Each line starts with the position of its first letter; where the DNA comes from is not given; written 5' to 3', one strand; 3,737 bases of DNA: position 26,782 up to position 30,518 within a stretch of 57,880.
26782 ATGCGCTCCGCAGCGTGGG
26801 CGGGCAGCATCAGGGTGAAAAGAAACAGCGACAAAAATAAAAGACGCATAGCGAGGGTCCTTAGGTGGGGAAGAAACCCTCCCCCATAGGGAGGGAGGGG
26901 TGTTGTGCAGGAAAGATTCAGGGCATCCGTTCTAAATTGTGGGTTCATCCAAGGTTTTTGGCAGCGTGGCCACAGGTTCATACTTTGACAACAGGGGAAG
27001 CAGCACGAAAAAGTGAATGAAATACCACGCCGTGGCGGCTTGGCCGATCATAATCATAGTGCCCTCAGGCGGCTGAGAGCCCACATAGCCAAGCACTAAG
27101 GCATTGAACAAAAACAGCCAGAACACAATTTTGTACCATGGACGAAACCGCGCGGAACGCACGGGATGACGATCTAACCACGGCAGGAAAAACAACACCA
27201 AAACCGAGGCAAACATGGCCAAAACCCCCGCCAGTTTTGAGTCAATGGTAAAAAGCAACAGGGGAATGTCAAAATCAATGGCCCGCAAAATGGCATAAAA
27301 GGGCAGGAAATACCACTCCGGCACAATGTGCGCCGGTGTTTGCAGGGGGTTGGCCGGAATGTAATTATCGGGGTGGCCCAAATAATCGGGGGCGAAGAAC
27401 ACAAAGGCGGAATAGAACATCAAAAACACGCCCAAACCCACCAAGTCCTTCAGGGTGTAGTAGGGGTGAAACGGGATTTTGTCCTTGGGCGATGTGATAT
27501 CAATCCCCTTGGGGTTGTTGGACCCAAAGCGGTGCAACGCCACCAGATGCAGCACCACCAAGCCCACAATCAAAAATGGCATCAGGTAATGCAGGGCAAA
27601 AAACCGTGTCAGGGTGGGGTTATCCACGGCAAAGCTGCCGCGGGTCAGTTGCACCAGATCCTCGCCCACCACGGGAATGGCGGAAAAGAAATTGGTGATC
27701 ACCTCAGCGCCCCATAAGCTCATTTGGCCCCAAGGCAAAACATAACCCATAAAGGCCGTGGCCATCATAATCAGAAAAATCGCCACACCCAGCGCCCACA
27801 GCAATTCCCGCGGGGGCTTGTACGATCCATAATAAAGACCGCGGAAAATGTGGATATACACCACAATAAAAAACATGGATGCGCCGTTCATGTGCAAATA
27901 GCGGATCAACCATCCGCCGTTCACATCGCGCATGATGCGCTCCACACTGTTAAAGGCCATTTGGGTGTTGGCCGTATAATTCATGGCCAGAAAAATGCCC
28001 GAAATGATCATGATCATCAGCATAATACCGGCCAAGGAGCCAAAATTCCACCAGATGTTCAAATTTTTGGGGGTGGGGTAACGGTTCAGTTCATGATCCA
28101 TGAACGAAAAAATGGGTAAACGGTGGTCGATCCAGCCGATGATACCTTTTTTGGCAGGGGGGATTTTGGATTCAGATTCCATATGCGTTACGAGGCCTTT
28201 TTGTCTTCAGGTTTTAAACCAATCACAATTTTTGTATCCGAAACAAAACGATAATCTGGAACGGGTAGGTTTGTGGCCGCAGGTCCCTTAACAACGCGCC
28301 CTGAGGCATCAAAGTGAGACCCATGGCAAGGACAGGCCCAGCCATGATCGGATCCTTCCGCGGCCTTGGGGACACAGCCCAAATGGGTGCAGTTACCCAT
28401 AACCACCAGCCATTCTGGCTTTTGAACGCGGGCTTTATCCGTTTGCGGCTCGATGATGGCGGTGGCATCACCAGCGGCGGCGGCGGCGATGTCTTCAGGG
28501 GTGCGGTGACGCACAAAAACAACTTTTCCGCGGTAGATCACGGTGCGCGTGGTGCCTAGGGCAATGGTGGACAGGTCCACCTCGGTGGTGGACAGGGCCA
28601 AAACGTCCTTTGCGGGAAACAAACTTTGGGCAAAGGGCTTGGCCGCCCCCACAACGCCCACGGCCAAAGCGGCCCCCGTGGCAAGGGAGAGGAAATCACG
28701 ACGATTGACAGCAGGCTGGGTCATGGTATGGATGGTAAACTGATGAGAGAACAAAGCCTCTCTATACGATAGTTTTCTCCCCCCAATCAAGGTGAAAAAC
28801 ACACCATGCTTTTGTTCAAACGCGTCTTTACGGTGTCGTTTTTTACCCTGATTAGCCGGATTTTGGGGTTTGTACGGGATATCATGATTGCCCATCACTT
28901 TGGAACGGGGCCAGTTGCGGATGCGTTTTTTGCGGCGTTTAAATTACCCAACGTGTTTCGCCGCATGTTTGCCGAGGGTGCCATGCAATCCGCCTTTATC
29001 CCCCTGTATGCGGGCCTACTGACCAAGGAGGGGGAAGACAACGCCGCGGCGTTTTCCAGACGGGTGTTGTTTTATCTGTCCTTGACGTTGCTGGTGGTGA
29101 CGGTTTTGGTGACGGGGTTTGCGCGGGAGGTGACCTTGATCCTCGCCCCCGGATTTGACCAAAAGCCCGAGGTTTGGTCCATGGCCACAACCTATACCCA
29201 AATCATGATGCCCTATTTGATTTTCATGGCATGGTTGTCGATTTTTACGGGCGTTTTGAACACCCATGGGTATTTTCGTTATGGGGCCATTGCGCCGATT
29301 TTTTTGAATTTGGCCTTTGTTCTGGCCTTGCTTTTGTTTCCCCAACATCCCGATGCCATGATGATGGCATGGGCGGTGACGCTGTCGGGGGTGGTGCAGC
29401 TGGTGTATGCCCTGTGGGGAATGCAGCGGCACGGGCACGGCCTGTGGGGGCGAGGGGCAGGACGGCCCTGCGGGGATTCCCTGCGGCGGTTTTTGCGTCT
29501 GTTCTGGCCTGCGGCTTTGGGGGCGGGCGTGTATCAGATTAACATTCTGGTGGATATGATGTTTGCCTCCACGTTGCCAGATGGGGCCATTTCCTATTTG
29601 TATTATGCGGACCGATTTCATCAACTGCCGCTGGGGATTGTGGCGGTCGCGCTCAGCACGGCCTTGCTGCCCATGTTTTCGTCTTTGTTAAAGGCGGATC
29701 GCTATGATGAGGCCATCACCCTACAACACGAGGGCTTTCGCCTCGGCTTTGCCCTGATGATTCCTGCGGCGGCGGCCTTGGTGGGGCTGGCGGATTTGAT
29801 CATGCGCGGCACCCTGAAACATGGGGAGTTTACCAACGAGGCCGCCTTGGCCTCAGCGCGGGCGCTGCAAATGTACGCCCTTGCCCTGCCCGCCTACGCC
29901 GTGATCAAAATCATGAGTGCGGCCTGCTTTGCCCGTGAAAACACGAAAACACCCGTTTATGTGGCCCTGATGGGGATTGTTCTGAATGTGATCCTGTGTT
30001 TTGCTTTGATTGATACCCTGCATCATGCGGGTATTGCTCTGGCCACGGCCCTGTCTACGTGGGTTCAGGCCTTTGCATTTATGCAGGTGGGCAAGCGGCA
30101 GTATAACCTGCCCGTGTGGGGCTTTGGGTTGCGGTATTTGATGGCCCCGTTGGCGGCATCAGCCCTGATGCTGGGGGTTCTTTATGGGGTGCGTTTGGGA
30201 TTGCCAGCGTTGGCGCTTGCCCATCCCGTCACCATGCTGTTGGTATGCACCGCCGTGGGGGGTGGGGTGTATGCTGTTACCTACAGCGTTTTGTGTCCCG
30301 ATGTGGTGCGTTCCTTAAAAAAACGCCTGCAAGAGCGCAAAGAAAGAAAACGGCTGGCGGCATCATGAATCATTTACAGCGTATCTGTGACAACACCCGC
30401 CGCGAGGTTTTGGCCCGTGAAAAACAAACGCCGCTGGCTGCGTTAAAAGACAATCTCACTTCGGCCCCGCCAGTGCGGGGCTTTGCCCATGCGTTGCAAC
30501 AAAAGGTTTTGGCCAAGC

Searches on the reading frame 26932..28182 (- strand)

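Call 75: search_protein_families(library=pfam, proteins=[window:26932-28182:-], max_evalue=0.00001)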
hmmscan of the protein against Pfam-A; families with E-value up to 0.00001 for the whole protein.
window:26932-28182:- (416 aa): 3 families
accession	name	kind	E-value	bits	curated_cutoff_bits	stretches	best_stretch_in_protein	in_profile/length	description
PF00033.24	Cytochrome_B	-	6.1e-75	251.7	27.2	1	34-220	3-189/189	Cytochrome b/b6/petB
PF13631.11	Cytochrom_B_N_2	-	2e-43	148.7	27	1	103-271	2-169/169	Cytochrome b(N-terminal)/b6/petB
PF00032.22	Cytochrom_B_C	-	1.7e-42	144.3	20.7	1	276-388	1-102/102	Cytochrome b(C-terminal)/b6/petD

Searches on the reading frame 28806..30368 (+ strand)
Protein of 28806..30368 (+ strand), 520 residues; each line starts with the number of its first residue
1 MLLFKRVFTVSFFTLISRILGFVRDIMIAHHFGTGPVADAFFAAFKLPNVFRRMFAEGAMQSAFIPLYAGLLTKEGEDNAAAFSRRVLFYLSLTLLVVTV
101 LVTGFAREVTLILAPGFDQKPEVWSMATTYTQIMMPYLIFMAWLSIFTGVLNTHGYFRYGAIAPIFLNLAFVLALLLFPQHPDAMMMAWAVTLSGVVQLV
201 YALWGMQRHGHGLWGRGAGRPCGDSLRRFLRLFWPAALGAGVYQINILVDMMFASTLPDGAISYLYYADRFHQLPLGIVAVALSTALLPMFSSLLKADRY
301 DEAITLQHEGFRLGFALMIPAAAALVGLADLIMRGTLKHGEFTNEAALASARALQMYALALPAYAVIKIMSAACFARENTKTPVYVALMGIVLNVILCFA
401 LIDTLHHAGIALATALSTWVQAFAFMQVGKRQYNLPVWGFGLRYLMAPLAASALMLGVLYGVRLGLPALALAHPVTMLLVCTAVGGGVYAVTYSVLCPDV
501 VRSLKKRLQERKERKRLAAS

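Call 75: search_protein_families(library=pfam, proteins=[window:28806-30368:+], max_evalue=0.00001)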
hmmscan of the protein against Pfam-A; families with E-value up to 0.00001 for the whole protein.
window:28806-30368:+ (520 aa): 2 families
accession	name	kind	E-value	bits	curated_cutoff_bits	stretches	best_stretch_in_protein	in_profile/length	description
PF03023.19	MurJ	-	1.2e-105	354.2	27.4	1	28-462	1-432/451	Lipid II flippase MurJ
PF01554.23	MatE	-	4.5e-14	52.9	24.9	1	242-399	8-160/161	MatE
